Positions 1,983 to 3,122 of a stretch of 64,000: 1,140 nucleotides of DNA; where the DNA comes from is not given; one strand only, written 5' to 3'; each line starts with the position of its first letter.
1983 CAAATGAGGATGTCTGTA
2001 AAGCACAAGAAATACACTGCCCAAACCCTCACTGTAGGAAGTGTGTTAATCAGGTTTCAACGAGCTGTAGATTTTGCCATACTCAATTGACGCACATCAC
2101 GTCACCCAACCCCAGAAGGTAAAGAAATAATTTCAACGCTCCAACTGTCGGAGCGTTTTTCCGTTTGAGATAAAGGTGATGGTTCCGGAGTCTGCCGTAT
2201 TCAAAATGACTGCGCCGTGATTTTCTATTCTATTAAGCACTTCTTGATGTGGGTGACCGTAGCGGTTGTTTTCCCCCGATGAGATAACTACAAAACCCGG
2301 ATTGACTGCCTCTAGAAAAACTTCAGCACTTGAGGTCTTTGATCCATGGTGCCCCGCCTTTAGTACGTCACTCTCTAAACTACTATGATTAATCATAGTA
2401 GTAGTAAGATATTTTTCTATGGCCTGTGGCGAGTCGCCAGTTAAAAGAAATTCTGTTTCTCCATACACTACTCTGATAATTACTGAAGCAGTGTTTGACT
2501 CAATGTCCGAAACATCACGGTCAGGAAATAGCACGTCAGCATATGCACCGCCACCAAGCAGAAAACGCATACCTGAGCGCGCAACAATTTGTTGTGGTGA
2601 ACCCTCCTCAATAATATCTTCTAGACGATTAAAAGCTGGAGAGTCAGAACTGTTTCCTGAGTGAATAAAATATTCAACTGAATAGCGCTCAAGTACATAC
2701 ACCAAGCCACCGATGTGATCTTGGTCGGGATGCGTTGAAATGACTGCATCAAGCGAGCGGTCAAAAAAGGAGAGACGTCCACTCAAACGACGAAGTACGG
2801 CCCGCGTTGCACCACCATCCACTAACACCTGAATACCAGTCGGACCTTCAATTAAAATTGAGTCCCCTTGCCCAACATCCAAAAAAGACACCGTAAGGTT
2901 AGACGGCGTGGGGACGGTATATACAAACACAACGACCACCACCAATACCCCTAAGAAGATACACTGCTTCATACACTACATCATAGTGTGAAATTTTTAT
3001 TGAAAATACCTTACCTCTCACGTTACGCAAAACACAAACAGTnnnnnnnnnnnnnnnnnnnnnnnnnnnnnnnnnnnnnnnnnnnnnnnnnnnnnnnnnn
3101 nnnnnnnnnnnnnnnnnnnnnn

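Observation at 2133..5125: ComEC is split into a channel gene and a separate TM-anchored MBL-domain gene, with sodA inserted between them on the opposite strand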

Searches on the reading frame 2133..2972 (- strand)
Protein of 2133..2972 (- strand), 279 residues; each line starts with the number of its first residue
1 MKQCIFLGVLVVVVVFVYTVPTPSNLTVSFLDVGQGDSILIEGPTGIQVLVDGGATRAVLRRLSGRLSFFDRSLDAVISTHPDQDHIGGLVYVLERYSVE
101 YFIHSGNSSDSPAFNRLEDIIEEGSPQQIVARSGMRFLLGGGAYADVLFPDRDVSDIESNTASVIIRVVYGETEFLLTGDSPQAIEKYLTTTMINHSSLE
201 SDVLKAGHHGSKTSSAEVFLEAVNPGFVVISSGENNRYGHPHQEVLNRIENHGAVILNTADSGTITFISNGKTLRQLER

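Call 3: search_protein_families(library=pfam, proteins=[window:2133-2972:-], max_evalue=0.01)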
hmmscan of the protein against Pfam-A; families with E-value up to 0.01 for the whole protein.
window:2133-2972:- (279 aa): 3 families
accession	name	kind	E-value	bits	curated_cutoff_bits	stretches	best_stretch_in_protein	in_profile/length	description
PF00753.33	Lactamase_B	-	2.4e-14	54.2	22.7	1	32-230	2-192/196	Metallo-beta-lactamase superfamily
PF25281.1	MBL_MAP1B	-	0.00038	20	37.6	1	32-100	27-91/279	MAP1B MBL-like domain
PF12706.13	Lactamase_B_2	-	0.0056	16.7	27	1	72-140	29-99/200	Beta-lactamase superfamily domain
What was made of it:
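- Checked: 2133-2972(-), 279 aa: PF00753 Lactamase_B (E 2.4e-14) (call 3).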

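Call 4: search_protein_families(library=ncbifam, proteins=[window:2133-2972:-], max_evalue=0.01)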
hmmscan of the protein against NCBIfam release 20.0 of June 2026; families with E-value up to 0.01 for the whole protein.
window:2133-2972:- (279 aa): 6 families
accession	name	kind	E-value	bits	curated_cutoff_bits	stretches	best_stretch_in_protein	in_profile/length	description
TIGR00361.1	ComEC_Rec2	equivalog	5e-39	134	190.05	1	3-263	418-663/663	DNA internalization-related competence protein ComEC/Rec2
NF008580.0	PRK11539.1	equivalog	3.5e-26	91.8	969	1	6-268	483-727/758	ComEC family protein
NF049846.1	blaAHM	exception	2.3e-21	76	590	1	28-274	65-300/304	AHM family subclass B3-like metallo-beta-lactamase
NF041809.1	Avs1a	equivalog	7.6e-20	71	420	2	158-251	250-343/387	AVAST type 1 anti-phage system MBL fold metallo-hydrolase Avs1a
NF058524.1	6A-MBL_enzyme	equivalog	5.5e-11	42.2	220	2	154-214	192-259/346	anti-phage 6A-MBL system MBL-fold protein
TIGR03413.1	GSH_gloB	equivalog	0.0016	17.9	200.8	1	47-103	21-73/248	hydroxyacylglutathione hydrolase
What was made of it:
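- On ComEC/Rec2 (TIGR00361, PF03772): TIGR00361 positions 418-663 (call 4).
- On Subclass B3-like metallo-beta-lactamase (blaAHM): 76 bits against a cutoff of 590 (call 4).
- Checked: The MBL protein's best NCBIfam hit is the C-terminal part of ComEC (TIGR00361, positions 418-663 of 663, E 5e-39), against 2e-21 for the best non-ComEC family (call 4).
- Domains and family assignment come from calls 3 and 4. It has a weak NCBIfam hit to blaAHM, a B3-like MBL (E 2e-21, call 4). The blaAHM score is 76 bits against a cutoff of 590 (call 4).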

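Call 8: find_homologous_proteins(query=window:2133-2972:-, max_evalue=0.00001)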
Query window:2133-2972:- (279 aa): 7907 proteins with E <= 0.00001 among 8000 candidates; the best 120 are listed.
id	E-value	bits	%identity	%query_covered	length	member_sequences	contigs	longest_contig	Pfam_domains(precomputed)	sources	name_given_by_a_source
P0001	7.2e-178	607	100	100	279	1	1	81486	PF00753.34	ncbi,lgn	-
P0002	1.1e-107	377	63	98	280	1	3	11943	PF00753.34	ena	-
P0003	1.2e-101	358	60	95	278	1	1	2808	PF00753.34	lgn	-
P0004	2.1e-100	354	61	100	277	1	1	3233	PF00753.34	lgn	-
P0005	1.0e-99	351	59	97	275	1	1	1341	PF00753.34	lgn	-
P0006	3.0e-99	350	59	100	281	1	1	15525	PF00753.34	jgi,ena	-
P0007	3.5e-99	350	61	91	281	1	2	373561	PF00753.34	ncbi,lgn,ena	-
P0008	5.4e-99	349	59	98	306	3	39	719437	PF25281.1,PF00753.34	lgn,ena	-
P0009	1.4e-98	348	61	100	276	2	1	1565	PF00753.34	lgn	-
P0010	1.4e-98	348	60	99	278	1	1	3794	PF00753.34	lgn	-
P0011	2.5e-98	347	58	98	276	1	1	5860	PF00753.34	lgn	-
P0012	7.7e-98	345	58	95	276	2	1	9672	PF00753.34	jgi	-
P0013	2.4e-97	344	56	99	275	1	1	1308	PF00753.34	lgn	-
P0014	3.1e-97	343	58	100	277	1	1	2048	PF00753.34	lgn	-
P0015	4.1e-97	343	58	100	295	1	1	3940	PF00753.34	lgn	-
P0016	7.5e-97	342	59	99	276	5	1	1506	PF00753.34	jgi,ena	-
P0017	2.0e-96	341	57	96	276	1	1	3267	PF00753.34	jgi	-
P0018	4.7e-96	339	59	99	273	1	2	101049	PF25281.1,PF00753.34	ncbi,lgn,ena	-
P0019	4.4e-95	336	59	95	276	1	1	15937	PF12706.14,PF00753.34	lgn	-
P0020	1.0e-94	335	57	98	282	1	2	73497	PF00753.34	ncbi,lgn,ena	-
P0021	1.2e-94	335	58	95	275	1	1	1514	PF00753.34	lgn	-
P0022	1.4e-94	334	59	97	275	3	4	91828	PF25281.1,PF00753.34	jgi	-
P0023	1.5e-94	334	57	97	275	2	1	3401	PF25281.1,PF00753.34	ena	-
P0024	2.0e-94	334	56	99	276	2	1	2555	PF00753.34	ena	-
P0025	3.0e-94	333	54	100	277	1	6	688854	PF00753.34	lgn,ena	-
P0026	6.3e-94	332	58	90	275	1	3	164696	PF00753.34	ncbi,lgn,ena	ncbi:MAG: MBL fold metallo-hydrolase [Patescibacteria group bacterium]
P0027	8.8e-94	332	59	95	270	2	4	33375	PF00753.34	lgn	-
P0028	9.9e-94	332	55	100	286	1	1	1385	PF12706.14,PF25281.1,PF00753.34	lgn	-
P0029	1.4e-93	331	58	98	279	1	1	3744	PF00753.34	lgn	-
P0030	2.0e-93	331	58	98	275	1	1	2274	PF00753.34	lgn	-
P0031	8.5e-92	325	55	98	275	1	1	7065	PF00753.34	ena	-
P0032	2.6e-91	324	58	93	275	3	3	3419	PF00753.34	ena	-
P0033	3.3e-91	323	57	98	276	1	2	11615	PF00753.34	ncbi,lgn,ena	-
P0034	4.6e-91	323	55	99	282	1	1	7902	PF00753.34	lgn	-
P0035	4.9e-91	323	56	99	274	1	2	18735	PF00753.34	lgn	-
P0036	5.6e-91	323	55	99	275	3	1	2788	PF00753.34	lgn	-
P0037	1.3e-90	321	55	98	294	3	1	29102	PF00753.34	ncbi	ncbi:MAG: ComEC/Rec2 family competence protein [Candidatus Paceibacteria bacterium]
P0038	1.7e-90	321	58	94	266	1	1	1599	PF12706.14,PF00753.34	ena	-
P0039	2.2e-90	321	58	92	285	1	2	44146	PF00753.34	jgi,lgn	-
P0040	7.5e-90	319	56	97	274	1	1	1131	PF00753.34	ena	-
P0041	1.1e-89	318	56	98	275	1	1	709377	PF12706.14,PF00753.34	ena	-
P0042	1.1e-89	318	61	85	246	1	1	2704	PF12706.14,PF23023.2,PF00753.34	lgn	-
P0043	1.1e-89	318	57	96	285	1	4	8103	PF00753.34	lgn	-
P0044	1.6e-89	318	56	95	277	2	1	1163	PF00753.34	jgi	-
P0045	2.4e-89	317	58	90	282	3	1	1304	PF00753.34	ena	-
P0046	4.6e-89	316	55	95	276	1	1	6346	PF00753.34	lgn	-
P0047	5.8e-89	316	57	98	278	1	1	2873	PF00753.34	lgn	-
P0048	7.8e-89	316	55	98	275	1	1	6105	PF23023.2,PF00753.34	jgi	-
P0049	8.9e-89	315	55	100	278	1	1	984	PF00753.34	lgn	-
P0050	9.8e-89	315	60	90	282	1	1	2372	PF00753.34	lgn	-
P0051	9.9e-89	315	54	97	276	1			PF00753.34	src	-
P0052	1.3e-88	315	57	91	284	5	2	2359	PF00753.34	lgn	-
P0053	1.3e-88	315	62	89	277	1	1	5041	PF00753.34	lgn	-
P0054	1.5e-88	315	54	98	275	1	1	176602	PF25281.1,PF00753.34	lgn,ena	-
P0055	1.9e-88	314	56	97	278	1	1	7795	PF00753.34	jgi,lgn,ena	-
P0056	2.7e-88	314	55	99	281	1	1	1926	PF12706.14,PF00753.34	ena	-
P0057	3.9e-88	313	54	97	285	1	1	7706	PF12706.14,PF00753.34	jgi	-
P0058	4.1e-88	313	51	98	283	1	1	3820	PF00753.34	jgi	-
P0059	4.3e-88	313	56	92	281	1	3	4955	PF25281.1,PF00753.34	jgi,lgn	-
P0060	4.8e-88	313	55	97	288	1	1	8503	PF00753.34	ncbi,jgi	-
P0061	6.0e-88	313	56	97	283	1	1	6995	PF00753.34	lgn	-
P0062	7.3e-88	312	56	98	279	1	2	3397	PF25281.1,PF00753.34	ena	-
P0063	7.5e-88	312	54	94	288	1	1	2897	PF00753.34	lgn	-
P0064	9.6e-88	312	53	98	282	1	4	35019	PF00753.34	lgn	-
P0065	1.0e-87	312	56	90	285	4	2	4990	PF00753.34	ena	-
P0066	1.1e-87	312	56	91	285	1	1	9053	PF00753.34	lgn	-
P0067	1.3e-87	312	54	99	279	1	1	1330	PF00753.34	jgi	jgi:competence protein ComEC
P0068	1.3e-87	312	53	99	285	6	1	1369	PF12706.14,PF25281.1,PF00753.34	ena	-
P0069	1.5e-87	311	55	98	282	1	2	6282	PF00753.34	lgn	-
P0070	1.9e-87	311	54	97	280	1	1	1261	PF12706.14,PF00753.34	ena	-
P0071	2.1e-87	311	53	98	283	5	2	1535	PF00753.34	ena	-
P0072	3.1e-87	310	55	98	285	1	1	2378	PF00753.34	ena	-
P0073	3.2e-87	310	54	96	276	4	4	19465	PF00753.34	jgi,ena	-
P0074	3.2e-87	310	55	98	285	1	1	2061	PF00753.34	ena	-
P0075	3.9e-87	310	54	97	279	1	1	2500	PF23023.2,PF25281.1,PF00753.34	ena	-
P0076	4.2e-87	310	55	94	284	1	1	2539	PF00753.34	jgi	jgi:competence protein ComEC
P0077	4.8e-87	310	53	98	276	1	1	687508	PF00753.34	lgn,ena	-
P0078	5.0e-87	310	55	98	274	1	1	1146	PF00753.34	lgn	-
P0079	5.3e-87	310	53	97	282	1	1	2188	PF25281.1,PF00753.34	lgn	-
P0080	5.9e-87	309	57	91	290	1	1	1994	PF00753.34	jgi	jgi:competence protein ComEC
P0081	6.8e-87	309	52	99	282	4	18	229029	PF00753.34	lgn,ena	-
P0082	6.8e-87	309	53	98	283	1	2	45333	PF00753.34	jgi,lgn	jgi:competence protein ComEC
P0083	7.0e-87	309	55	96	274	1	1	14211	PF00753.34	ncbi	-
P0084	8.3e-87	309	54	97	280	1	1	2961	PF00753.34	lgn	-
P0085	8.7e-87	309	53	99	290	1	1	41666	PF12706.14,PF00753.34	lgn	-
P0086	1.0e-86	309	51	98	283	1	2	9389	PF00753.34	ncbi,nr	ncbi:MBL fold metallo-hydrolase [Patescibacteria group bacterium]|nr:MBL fold metallo-hydrolase [Pat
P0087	1.1e-86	309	55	97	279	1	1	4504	PF00753.34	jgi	jgi:competence protein ComEC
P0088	1.3e-86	308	57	89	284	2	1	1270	PF25281.1,PF00753.34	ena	-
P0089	1.6e-86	308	55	95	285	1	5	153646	PF12706.14,PF00753.34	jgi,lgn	-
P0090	1.6e-86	308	56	92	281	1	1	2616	PF12706.14,PF00753.34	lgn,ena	-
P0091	1.7e-86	308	55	96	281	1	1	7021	PF00753.34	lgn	-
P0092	1.8e-86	308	58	90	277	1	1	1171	PF00753.34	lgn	-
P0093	2.3e-86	308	55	93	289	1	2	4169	PF00753.34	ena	-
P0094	2.4e-86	307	55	98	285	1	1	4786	PF12706.14,PF25281.1,PF00753.34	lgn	-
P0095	2.4e-86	307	54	100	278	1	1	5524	PF00753.34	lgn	-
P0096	2.8e-86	307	56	97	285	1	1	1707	PF00753.34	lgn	-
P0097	2.8e-86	307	55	96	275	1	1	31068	PF00753.34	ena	-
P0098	3.2e-86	307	55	92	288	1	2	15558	PF00753.34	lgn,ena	-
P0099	3.3e-86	307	54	96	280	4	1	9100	PF00753.34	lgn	-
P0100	3.5e-86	307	54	99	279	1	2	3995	PF00753.34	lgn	-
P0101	3.6e-86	307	55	98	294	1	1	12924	PF00753.34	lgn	-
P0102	3.8e-86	307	56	94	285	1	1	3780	PF12706.14,PF00753.34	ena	-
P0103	4.5e-86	307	56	90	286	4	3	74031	PF25281.1,PF00753.34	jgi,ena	-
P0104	4.7e-86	307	54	94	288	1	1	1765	PF00753.34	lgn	-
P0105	5.1e-86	306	56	94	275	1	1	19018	PF00753.34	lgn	-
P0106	5.3e-86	306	56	92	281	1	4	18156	PF00753.34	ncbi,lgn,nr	ncbi:MAG: MBL fold metallo-hydrolase [Candidatus Pacebacteria bacterium]|nr:MBL fold metallo-hydrola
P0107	5.4e-86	306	53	97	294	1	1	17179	PF25281.1,PF00753.34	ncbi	ncbi:MAG: ComEC/Rec2 family competence protein [Candidatus Paceibacteria bacterium]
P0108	5.8e-86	306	54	95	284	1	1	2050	PF00753.34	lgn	-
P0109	6.3e-86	306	53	98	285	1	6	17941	PF12706.14,PF00753.34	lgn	-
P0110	7.0e-86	306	53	97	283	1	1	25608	PF00753.34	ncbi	-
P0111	8.3e-86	306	54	95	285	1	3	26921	PF00753.34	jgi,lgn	-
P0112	9.5e-86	305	56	92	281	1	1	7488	PF25281.1,PF00753.34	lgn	-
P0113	1.0e-85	305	53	99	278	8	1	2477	PF00753.34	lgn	-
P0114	1.4e-85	305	56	94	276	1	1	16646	PF00753.34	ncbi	-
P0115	1.4e-85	305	54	96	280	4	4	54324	PF00753.34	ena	-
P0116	1.6e-85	305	52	99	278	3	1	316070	PF00753.34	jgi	-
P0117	1.6e-85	305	53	96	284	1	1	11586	PF12706.14,PF00753.34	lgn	-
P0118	1.6e-85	305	52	100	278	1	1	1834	PF00753.34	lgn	-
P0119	1.6e-85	305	54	97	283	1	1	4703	PF00753.34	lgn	-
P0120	2.0e-85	304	55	100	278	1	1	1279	PF00753.34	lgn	-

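Call 9: find_encoding_contigs(protein=window:2133-2972:-, flank=10000, max_places=6)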
Protein window:2133-2972:- (279 aa): 1 contig read that carries it; 1 place shown.
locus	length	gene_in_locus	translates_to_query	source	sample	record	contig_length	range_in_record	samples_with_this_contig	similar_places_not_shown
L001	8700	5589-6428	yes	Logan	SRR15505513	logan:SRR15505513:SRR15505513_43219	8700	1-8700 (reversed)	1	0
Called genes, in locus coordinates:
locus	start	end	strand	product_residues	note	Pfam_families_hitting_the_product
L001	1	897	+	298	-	?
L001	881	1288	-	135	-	PF11969:DcpS_C, PF01230:HIT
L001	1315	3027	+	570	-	PF01368:DHH, PF02272:DHHA1, PF17768:RecJ_OB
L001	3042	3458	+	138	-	PF00075:RNase_H, PF13456:RVT_3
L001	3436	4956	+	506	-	PF13567:DUF4131, PF03772:Competence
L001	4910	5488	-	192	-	PF02777:Sod_Fe_C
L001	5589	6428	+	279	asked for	PF00753:Lactamase_B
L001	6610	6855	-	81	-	PF00830:Ribosomal_L28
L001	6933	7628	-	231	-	PF13489:Methyltransf_23, PF13649:Methyltransf_25, PF13847:Methyltransf_31, PF08241:Methyltransf_11, PF08242:Methyltransf_12 (weak)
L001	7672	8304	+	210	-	PF02163:Peptidase_M50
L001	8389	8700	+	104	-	?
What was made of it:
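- Checked: A gene caller starts this gene at 3073, giving 192 aa (call 9).
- The identical sequence was recovered from an independent Logan assembly (call 9).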

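Call 12: find_related_loci(query=A1, collection=genome_contigs, flank=10000)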
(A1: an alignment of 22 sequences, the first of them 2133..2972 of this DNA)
Query A1 (279 aa) in genome_contigs; peptide patterns used: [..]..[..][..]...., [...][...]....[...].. (x = any residue, [..] = any of these).
600 stretches matched a pattern (row limit reached: there are more); 570 encode a relative of the query (tblastn E <= 1e-3); the best 80 are kept; 80 distinct loci.
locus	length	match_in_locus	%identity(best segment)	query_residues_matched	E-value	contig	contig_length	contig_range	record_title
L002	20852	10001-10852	55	1-274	6e-98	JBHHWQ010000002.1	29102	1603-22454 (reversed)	MAG: Candidatus Paceibacteria bacterium isolate S.2.sp1_bin.25 NODE_171_length_29102_cov_8.396323, whole genome shotgun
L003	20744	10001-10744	58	26-275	5e-96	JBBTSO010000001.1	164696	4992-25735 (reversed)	MAG: Patescibacteria group bacterium isolate H41-bin155_1 H41_bin155_1_000000000001, whole genome shotgun sequence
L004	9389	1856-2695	51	1-274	2e-94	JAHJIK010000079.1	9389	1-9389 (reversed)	MAG: Patescibacteria group bacterium isolate Modern_marine_planktonic.mb.9 Modern_marine_plank.mb.9_k141_777163, whole g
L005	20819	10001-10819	53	4-276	8e-90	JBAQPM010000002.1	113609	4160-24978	MAG: Minisyncoccia bacterium isolate MFD12001_ilm_asm_bin22 k127_87636, whole genome shotgun sequence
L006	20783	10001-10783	54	15-274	3e-89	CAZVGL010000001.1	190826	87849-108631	MAG TPA_asm: uncultured Candidatus Saccharibacteria bacterium isolate binchicken_co28_93 genome assembly, contig: NODE_2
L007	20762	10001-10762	55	21-276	4e-88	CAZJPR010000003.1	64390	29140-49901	MAG TPA_asm: uncultured Candidatus Saccharibacteria bacterium isolate SRP342105_co1_233 genome assembly, contig: NODE_54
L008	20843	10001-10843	52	1-273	3e-87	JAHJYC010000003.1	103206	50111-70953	MAG: Patescibacteria group bacterium isolate UMS_A.mb.28 UMS_A.mb.28_k119_354003, whole genome shotgun sequence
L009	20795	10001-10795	54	9-276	4e-85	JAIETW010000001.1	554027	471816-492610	MAG: Patescibacteria group bacterium isolate time.spades.CONCOCT.2.5kb_081 c_000000000001, whole genome shotgun sequence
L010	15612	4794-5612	49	3-274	4e-85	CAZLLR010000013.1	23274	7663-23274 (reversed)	MAG TPA_asm: uncultured Candidatus Saccharibacteria bacterium isolate SRP216583_co1_142 genome assembly, contig: NODE_16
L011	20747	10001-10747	56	26-275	4e-85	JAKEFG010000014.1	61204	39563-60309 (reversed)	MAG: Candidatus Wolfebacteria bacterium isolate PMV_2.61 PMV_2.61.k101_1487407, whole genome shotgun sequence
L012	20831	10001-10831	55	4-274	1e-84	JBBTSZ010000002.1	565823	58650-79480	MAG: Patescibacteria group bacterium isolate H41-bin015_1 H41_bin015_1_000000000002, whole genome shotgun sequence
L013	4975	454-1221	55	26-275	5e-84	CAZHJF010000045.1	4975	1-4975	MAG TPA_asm: uncultured Candidatus Saccharibacteria bacterium isolate SRP286056_co1_564 genome assembly, contig: NODE_24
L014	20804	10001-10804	49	5-276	1e-83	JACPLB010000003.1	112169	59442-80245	MAG: Candidatus Kaiserbacteria bacterium isolate NC_groundwater_510_Ag_S-0.1um_48_15 S35_SO-1_scaffold_87457, whole geno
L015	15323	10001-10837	48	3-274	2e-83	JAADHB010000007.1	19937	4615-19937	MAG: bacterium isolate M_MetaBat.155 contig-127_5015, whole genome shotgun sequence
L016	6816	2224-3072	47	2-275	1e-82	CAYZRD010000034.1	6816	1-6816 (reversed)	MAG TPA_asm: uncultured Candidatus Saccharibacteria bacterium isolate SRP093185_co1_94 genome assembly, contig: NODE_845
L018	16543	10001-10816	49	5-274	5e-82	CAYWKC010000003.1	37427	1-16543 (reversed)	MAG TPA_asm: uncultured Candidatus Saccharibacteria bacterium isolate SRP178699_co1_634 genome assembly, contig: NODE_10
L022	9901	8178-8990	48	7-276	2e-80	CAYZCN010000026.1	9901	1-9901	MAG TPA_asm: uncultured Candidatus Saccharibacteria bacterium isolate binchicken_co46_16 genome assembly, contig: NODE_1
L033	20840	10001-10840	46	3-274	1e-78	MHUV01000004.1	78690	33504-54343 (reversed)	MAG: Candidatus Yonathbacteria bacterium RIFCSPLOWO2_01_FULL_43_27 rifcsplowo2_01_scaffold_1785, whole genome shotgun se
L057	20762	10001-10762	46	26-271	3e-74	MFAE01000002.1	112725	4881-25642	MAG: Candidatus Campbellbacteria bacterium RIFOXYC2_FULL_35_25 rifoxyc2_full_scaffold_143, whole genome shotgun sequence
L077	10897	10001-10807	45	10-274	3e-70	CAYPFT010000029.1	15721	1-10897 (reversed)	MAG TPA_asm: uncultured Candidatus Saccharibacteria bacterium isolate SRP090828_co3_53 genome assembly, contig: NODE_619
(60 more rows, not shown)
